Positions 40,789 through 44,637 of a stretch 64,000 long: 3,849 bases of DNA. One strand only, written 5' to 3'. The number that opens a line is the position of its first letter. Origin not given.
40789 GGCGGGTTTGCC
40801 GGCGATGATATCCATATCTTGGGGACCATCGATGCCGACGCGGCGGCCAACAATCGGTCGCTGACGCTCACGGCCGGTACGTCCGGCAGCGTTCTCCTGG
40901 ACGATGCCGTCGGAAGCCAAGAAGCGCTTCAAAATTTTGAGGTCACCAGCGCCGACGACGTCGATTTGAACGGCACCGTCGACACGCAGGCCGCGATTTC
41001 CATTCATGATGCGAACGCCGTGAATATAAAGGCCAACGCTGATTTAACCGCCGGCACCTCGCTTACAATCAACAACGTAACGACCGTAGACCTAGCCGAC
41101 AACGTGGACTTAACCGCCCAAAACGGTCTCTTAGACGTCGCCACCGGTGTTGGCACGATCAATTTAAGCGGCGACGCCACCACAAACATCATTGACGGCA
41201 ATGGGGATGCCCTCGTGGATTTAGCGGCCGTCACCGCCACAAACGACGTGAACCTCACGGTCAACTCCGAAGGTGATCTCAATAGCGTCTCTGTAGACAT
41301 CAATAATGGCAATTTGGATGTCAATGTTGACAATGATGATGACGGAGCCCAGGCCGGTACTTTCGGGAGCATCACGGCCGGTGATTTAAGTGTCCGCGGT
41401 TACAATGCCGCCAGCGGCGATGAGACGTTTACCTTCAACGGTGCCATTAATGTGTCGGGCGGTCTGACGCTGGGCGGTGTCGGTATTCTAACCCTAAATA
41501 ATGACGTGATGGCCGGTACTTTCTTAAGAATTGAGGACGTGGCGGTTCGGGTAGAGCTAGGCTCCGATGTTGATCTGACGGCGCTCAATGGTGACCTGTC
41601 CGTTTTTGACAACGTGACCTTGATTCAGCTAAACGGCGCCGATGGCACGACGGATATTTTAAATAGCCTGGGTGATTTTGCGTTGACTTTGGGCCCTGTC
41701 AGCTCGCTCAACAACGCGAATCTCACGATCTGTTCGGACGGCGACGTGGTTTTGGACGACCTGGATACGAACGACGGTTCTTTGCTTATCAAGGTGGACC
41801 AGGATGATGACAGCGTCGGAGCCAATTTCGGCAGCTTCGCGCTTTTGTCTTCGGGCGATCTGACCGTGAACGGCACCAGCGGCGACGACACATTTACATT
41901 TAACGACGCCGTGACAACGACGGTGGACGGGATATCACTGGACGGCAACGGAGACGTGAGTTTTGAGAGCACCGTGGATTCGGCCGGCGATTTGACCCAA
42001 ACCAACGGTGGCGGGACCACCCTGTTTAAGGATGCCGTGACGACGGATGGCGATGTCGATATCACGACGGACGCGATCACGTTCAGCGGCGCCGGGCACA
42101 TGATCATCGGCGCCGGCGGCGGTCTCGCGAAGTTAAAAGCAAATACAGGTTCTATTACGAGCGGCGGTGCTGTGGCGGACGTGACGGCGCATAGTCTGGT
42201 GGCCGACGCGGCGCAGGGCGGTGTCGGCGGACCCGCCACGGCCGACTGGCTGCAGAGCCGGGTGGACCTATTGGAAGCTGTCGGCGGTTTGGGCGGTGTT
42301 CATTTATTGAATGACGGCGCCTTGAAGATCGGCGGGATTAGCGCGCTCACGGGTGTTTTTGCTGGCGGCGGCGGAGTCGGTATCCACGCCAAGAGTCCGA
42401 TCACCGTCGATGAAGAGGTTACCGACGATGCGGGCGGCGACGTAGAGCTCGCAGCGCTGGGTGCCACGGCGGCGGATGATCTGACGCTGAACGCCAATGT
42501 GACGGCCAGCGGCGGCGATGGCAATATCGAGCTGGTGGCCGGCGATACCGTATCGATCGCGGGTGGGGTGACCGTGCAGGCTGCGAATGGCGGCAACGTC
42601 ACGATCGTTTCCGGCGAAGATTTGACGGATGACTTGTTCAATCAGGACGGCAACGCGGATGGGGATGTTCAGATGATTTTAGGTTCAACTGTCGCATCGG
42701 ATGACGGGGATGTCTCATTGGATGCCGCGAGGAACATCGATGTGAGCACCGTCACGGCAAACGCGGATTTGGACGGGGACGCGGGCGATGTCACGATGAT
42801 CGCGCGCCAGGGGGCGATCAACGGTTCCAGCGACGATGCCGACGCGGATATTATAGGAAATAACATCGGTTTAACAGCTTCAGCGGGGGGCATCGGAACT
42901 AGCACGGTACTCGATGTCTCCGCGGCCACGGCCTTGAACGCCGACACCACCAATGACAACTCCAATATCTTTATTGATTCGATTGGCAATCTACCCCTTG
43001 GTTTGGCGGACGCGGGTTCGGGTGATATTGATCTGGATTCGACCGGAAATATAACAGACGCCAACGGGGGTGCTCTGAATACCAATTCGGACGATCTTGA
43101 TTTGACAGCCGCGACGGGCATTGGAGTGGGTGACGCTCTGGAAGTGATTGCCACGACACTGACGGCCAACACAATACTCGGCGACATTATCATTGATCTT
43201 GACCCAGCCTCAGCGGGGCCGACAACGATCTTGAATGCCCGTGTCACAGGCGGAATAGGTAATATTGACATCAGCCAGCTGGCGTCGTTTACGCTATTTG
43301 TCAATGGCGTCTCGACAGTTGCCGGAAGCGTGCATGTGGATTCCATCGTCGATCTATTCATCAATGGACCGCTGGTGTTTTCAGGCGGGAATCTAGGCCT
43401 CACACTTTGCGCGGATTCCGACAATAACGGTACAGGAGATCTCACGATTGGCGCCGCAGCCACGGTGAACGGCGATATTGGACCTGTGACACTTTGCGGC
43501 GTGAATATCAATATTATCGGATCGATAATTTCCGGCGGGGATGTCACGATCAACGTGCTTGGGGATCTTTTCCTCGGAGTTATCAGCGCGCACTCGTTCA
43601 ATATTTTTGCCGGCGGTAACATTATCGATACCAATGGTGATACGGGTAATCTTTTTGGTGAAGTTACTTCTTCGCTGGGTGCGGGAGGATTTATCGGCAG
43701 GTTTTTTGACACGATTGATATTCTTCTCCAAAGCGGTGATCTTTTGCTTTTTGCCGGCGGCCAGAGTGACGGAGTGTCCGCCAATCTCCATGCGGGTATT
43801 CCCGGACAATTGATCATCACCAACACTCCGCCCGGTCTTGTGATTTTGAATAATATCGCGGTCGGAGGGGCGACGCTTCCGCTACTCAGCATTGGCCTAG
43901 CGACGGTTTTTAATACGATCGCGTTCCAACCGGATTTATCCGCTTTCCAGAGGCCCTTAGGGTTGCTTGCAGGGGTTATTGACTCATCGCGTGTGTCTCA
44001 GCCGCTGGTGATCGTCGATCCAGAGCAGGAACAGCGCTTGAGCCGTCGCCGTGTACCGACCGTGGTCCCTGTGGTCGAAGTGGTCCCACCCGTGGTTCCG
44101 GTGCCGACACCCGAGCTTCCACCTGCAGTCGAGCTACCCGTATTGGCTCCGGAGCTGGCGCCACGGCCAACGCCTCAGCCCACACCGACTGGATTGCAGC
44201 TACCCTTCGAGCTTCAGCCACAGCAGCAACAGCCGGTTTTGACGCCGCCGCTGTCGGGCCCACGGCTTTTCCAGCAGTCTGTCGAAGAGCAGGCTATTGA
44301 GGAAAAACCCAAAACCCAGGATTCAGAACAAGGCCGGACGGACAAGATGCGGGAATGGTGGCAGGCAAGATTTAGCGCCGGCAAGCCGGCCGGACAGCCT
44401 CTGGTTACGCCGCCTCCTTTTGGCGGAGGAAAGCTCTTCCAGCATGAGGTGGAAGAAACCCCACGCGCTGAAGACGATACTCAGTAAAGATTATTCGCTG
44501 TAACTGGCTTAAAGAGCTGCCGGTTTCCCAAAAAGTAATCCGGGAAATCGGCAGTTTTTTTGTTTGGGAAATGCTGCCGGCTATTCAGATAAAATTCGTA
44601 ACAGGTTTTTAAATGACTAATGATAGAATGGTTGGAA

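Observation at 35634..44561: Two-partner secretion locus (TpsB transporter + 2,332-aa FhaB-like exoprotein) is the only clearly accessory module in the window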

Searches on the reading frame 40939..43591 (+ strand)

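Call 80: predict_structure(alignment_id=A4)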
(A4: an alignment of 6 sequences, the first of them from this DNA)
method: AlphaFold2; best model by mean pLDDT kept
length: 811 residues; sequences in the alignment: 6
mean_pLDDT: 81.3   pTM: 0.76
mean pLDDT of the five models: 81.3, 80.9, 79.0, 75.9, 72.1
residues with pLDDT >= 90: 337; 70-90: 297; 50-70: 124; < 50: 53
segments of 3 or more residues with pLDDT < 50: 710-712, 729-750, 755-760, 762-773
pLDDT, mean of each block of 10 residues (from residue 1): 69 82 74 86 86 86 82 80 79 88 86 86 89 78 94 77 91 92 93 90 88 91 81 93 87 92 92 92 88 77 94 83 93 89 93 85 93 93 89 81 88 85 92 81 94 92 88 92 94 93 87 92 90 93 94 89 52 85 93 93 92 89 88 78 85 80 79 71 65 66 62 49 53 34 41 48 44 53 57 59 62 44
secondary structure, 60 per line:
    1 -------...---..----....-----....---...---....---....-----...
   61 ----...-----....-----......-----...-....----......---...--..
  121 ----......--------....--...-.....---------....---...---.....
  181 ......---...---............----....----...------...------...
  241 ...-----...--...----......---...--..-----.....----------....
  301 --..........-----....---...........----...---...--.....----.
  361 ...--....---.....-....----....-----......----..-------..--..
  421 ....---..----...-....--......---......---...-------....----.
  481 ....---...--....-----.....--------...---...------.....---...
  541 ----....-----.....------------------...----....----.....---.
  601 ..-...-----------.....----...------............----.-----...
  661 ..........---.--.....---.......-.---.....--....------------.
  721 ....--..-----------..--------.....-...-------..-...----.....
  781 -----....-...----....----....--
elements in order (helices of 4 or more, strands of 3 or more residues): E8-10 E20-23 E29-32 E36-38 E42-45 E49-52 E58-60 E65-67 E73-76 E82-87 E93-95 E97-100 E105-110 E114-116 E125-130 E139-142 E145-147 E149-153 E163-166 E170-172 E176-186 E190-192 E196-207 E212-215 E220-222 E229-231 E238-243 E249-251 E254-256 E261-266 E270-272 E282-286 E297-300 E303-312 E318-321 E325-335 E340-342 E346-348 E351-355 E360-363 E366-369 E373-377 E379-382 E387-390 E396-401 E419-424 E438-441 E444-449 E453-458 E462-464 E472-475 E480-484 E488-490 E493-496 E502-506 E515-517 E521-523 E530-534 E538-540 E545-548 E554-558 E577-579 E584-587 E592-596 E600-602 E604-606 E618-622 E627-629 E636-647 E658-670 E677-681 E685-691 E697-701 E704-707 E720-724 E750-754 E769-771 E776-780 E786-789 E791-793 E798-801 E806-809

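Call 82: fold_search(model_id=the predicted structure, library=pdb)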
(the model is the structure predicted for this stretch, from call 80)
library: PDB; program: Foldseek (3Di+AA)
matches with E <= 10: 9; with E <= 0.001: 0
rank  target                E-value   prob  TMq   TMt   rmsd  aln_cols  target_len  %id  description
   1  6p5t_B                2.6e+00  0.05  0.18  0.18  25.2       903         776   13  Surface-layer (S-layer) RsaA protein from Caulobacter crescentus bound to strontium and iodide (released 2020-01-15)
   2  6p5t_C                2.8e+00  0.04  0.17  0.17  25.8       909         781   14  Surface-layer (S-layer) RsaA protein from Caulobacter crescentus bound to strontium and iodide (released 2020-01-15)
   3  6p5t_A                2.9e+00  0.04  0.17  0.18  25.0       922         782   13  Surface-layer (S-layer) RsaA protein from Caulobacter crescentus bound to strontium and iodide (released 2020-01-15)
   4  4rm6                  3.4e+00  0.04  0.20  0.21  16.9       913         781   12  Crystal structure of Hemopexin Binding Protein (released 2016-05-18)
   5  5j44_A                4.0e+00  0.03  0.18  0.16  18.3       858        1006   12  Crystal structure of the Secreted Extracellular protein A (SepA) from Shigella flexneri (released 2017-04-12)
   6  6p5t_D                5.6e+00  0.02  0.18  0.18  25.3       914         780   14  Surface-layer (S-layer) RsaA protein from Caulobacter crescentus bound to strontium and iodide (released 2020-01-15)
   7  8vbb_A                6.1e+00  0.03  0.24  0.21  16.5      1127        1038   13  The secreted adhesin EtpA of Enterotoxigenic Escherichia coli in complex with the mouse mAb 1G05 (released 2024-09-04)
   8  6z7p_A                7.3e+00  0.02  0.17  0.15  24.7       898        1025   14  Composite model of the Caulobacter crescentus S-layer bound to the O-antigen of lipopolysaccharide (released 2020-07-15)
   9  4rt6_A                8.8e+00  0.01  0.18  0.18  17.5       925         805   10  Structure of a complex between hemopexin and hemopexin binding protein (released 2016-05-18)

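Call 86: search_protein_families(library=ncbifam, proteins=[window:41392-43591:+], max_evalue=1)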
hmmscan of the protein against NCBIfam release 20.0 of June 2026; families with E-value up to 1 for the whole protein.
window:41392-43591:+ (733 aa): 0 families

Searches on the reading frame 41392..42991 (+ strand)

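Call 20: search_protein_families(library=pfam, proteins=[window:41392-42991:+], max_evalue=5)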
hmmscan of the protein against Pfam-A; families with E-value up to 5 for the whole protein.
window:41392-42991:+ (533 aa): 0 families

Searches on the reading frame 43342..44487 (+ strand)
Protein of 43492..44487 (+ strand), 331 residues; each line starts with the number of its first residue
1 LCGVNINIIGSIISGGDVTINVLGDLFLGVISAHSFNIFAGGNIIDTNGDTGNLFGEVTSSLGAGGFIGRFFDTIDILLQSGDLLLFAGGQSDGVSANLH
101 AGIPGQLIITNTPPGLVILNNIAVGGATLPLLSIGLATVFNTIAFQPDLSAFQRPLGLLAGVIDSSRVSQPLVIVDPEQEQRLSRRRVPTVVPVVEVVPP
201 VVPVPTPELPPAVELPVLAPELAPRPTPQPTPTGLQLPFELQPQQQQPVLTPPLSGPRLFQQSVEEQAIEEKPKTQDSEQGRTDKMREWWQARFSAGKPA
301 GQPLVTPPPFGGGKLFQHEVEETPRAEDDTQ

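Call 20: search_protein_families(library=pfam, proteins=[window:43492-44487:+], max_evalue=5)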
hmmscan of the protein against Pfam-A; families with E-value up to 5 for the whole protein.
window:43492-44487:+ (331 aa): 0 families

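Call 25: find_homologous_proteins(query=window:43609-44484:+, max_evalue=0.001)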
Query window:43609-44484:+: 6373 candidates shared short words with the query, none scored E <= 0.001.

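Call 54: predict_structure(alignment_id=A2)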
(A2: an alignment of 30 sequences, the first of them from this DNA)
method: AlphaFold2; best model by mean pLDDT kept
length: 381 residues; sequences in the alignment: 30
mean_pLDDT: 70.4   pTM: 0.51
mean pLDDT of the five models: 70.4, 68.6, 65.8, 62.1, 58.5
residues with pLDDT >= 90: 120; 70-90: 67; 50-70: 104; < 50: 90
segments of 3 or more residues with pLDDT < 50: 198-225, 289-291, 293-297, 311-327, 355-358, 361-381
pLDDT, mean of each block of 10 residues (from residue 1): 68 71 71 82 90 87 93 95 98 94 97 98 97 98 96 97 96 82 61 51 45 38 52 58 66 72 63 58 50 46 53 43 48 69 60 50 42 43 35
secondary structure, 60 per line:
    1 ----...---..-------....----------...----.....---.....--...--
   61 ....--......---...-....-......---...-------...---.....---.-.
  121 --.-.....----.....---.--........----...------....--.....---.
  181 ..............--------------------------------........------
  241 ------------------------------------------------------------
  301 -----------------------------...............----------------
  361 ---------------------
elements in order: E5-7 E20-23 E34-36 E41-45 E49-53 E56-58 E61-64 E67-72 E76-78 E80-83 E85-90 E94-96 E104-106 E110-114 E125-129 E134-138 E145-152 E157-159 E166-169 E172-176 H180-194 H227-234 H330-344

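Call 56: fold_search(model_id=the predicted structure, library=pdb)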
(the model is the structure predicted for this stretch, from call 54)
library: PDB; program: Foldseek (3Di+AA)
matches with E <= 10: 75; with E <= 0.001: 0
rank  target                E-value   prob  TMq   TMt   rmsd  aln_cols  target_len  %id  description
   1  6x89_G1               9.1e-01  0.04  0.10  0.13  19.5       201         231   12  Vigna radiata mitochondrial complex I* (released 2020-09-02)
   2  4mzu_L                1.3e+00  0.07  0.12  0.14  12.1       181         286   10  Crystal structure of FdtD, a bifunctional ketoisomerase/N-acetyltransferase from Shewanella denitrificans (released 2013-10-09)
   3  2wlg_C                1.3e+00  0.04  0.11  0.15  14.1       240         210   11  Crystallographic analysis of the polysialic acid O-acetyltransferase OatWY (released 2009-06-30)
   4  7tgh_C1               1.4e+00  0.04  0.11  0.15  24.5       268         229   13  Cryo-EM structure of respiratory super-complex CI+III2 from Tetrahymena thermophila (released 2022-04-06)
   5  2wle_C                1.5e+00  0.02  0.10  0.14  14.6       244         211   10  Crystallographic analysis of the polysialic acid O-acetyltransferase OatWY (released 2009-06-30)
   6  9rkv_O                1.8e+00  0.11  0.22  0.16  11.0       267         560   16  Agrobacterium phage 7-7-1 tail fibers (released 2025-12-10)
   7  4mzu_A                1.8e+00  0.03  0.11  0.13  12.2       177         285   12  Crystal structure of FdtD, a bifunctional ketoisomerase/N-acetyltransferase from Shewanella denitrificans (released 2013-10-09)
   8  9qez_F                2.3e+00  0.04  0.11  0.17  15.4       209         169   10  Carbonic anhydrase mutant (released 2025-12-10)
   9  8j9i_G1               2.4e+00  0.04  0.11  0.10  15.3       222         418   11  Cryo-EM structure of Euglena gracilis complex I, turnover state (released 2024-02-28)
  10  3fs8_A                2.5e+00  0.01  0.10  0.11  13.4       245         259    9  Crystal structure of QdtC, the dTDP-3-amino-3,6-dideoxy-D-glucose N-acetyl transferase from Thermoanaerobacterium ther (released 2009-02-17)
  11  2odl                  2.7e+00  0.06  0.16  0.16  13.2       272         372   12  Crystal structure of the HMW1 secretion domain from Haemophilus influenzae (released 2007-08-21)
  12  2wle_B                2.9e+00  0.03  0.12  0.16  15.0       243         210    9  Crystallographic analysis of the polysialic acid O-acetyltransferase OatWY (released 2009-06-30)
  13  3jqy_A                2.9e+00  0.02  0.12  0.15  13.2       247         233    8  Crystal Structure of the polySia specific acetyltransferase NeuO (released 2010-08-18)
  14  6ive_E                3.3e+00  0.02  0.10  0.15  16.2       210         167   10  Molecular structure of a thermostable and a Zinc ion binding gamma-class carbonic anhydrase (released 2019-04-03)
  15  2wlc                  3.6e+00  0.03  0.12  0.17  14.9       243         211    9  Crystallographic analysis of the polysialic acid O-acetyltransferase OatWY (released 2009-06-30)
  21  7z8f_V                4.4e+00  0.03  0.11  0.17  15.5       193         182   13  Composite structure of dynein-dynactin-BICDR on microtubules (released 2022-07-27)
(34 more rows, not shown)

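Call 86: search_protein_families(library=ncbifam, proteins=[window:43492-44484:+], max_evalue=1)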
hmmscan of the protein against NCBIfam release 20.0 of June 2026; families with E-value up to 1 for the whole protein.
window:43492-44484:+ (331 aa): 0 families

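Call 87: search_solved_structures(query=window:43492-44484:+, max_evalue=1)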
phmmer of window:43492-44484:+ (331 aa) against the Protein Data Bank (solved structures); distinct sequences matched with E-value up to 1: 2.
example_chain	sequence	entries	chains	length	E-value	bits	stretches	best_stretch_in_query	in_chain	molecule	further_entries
1sxr_A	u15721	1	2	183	0.04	16.3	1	35-122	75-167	Peptidoglycan recognition protein SA CG11709-PA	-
1s2j_A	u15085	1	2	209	0.054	15.9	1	35-122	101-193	Peptidoglycan recognition protein SA CG11709-PA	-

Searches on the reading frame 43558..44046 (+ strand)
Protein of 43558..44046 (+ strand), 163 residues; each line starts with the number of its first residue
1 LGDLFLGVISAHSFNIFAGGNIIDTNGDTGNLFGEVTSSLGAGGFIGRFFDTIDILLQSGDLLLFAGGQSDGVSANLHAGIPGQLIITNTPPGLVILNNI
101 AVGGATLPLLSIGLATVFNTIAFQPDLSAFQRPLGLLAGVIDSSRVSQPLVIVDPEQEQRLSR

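Call 41: search_protein_representatives(alignment_id=A1)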
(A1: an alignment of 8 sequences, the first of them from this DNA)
Query: 8 sequences, 169 profile positions. Proteins with E-value up to 0.001 (for the whole library): 445; up to 1e-10: 270; up to 1e-30: 27. The best 150 are listed.
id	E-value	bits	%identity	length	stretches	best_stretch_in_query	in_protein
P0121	1.1e-71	256.4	-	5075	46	2-71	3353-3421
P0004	1.5e-55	203.8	-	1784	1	1-166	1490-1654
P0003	1.5e-53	197.3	-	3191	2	1-168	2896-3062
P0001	5.9e-48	179.1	-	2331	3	1-158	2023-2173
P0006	4.9e-47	176.1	-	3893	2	2-166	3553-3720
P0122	7.7e-44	165.7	-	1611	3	1-166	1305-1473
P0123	2.4e-43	164.1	-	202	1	1-157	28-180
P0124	4.2e-42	160.1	-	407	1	1-166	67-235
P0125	1.4e-41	158.4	-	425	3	1-156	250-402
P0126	5.2e-41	156.5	-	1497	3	2-164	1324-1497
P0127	7.8e-41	155.9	-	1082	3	2-164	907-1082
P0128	2.3e-39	151.2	-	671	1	2-166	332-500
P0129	4.0e-37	143.9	-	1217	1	3-166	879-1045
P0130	9.0e-36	139.5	-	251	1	14-164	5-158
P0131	1.8e-35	138.5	-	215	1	1-168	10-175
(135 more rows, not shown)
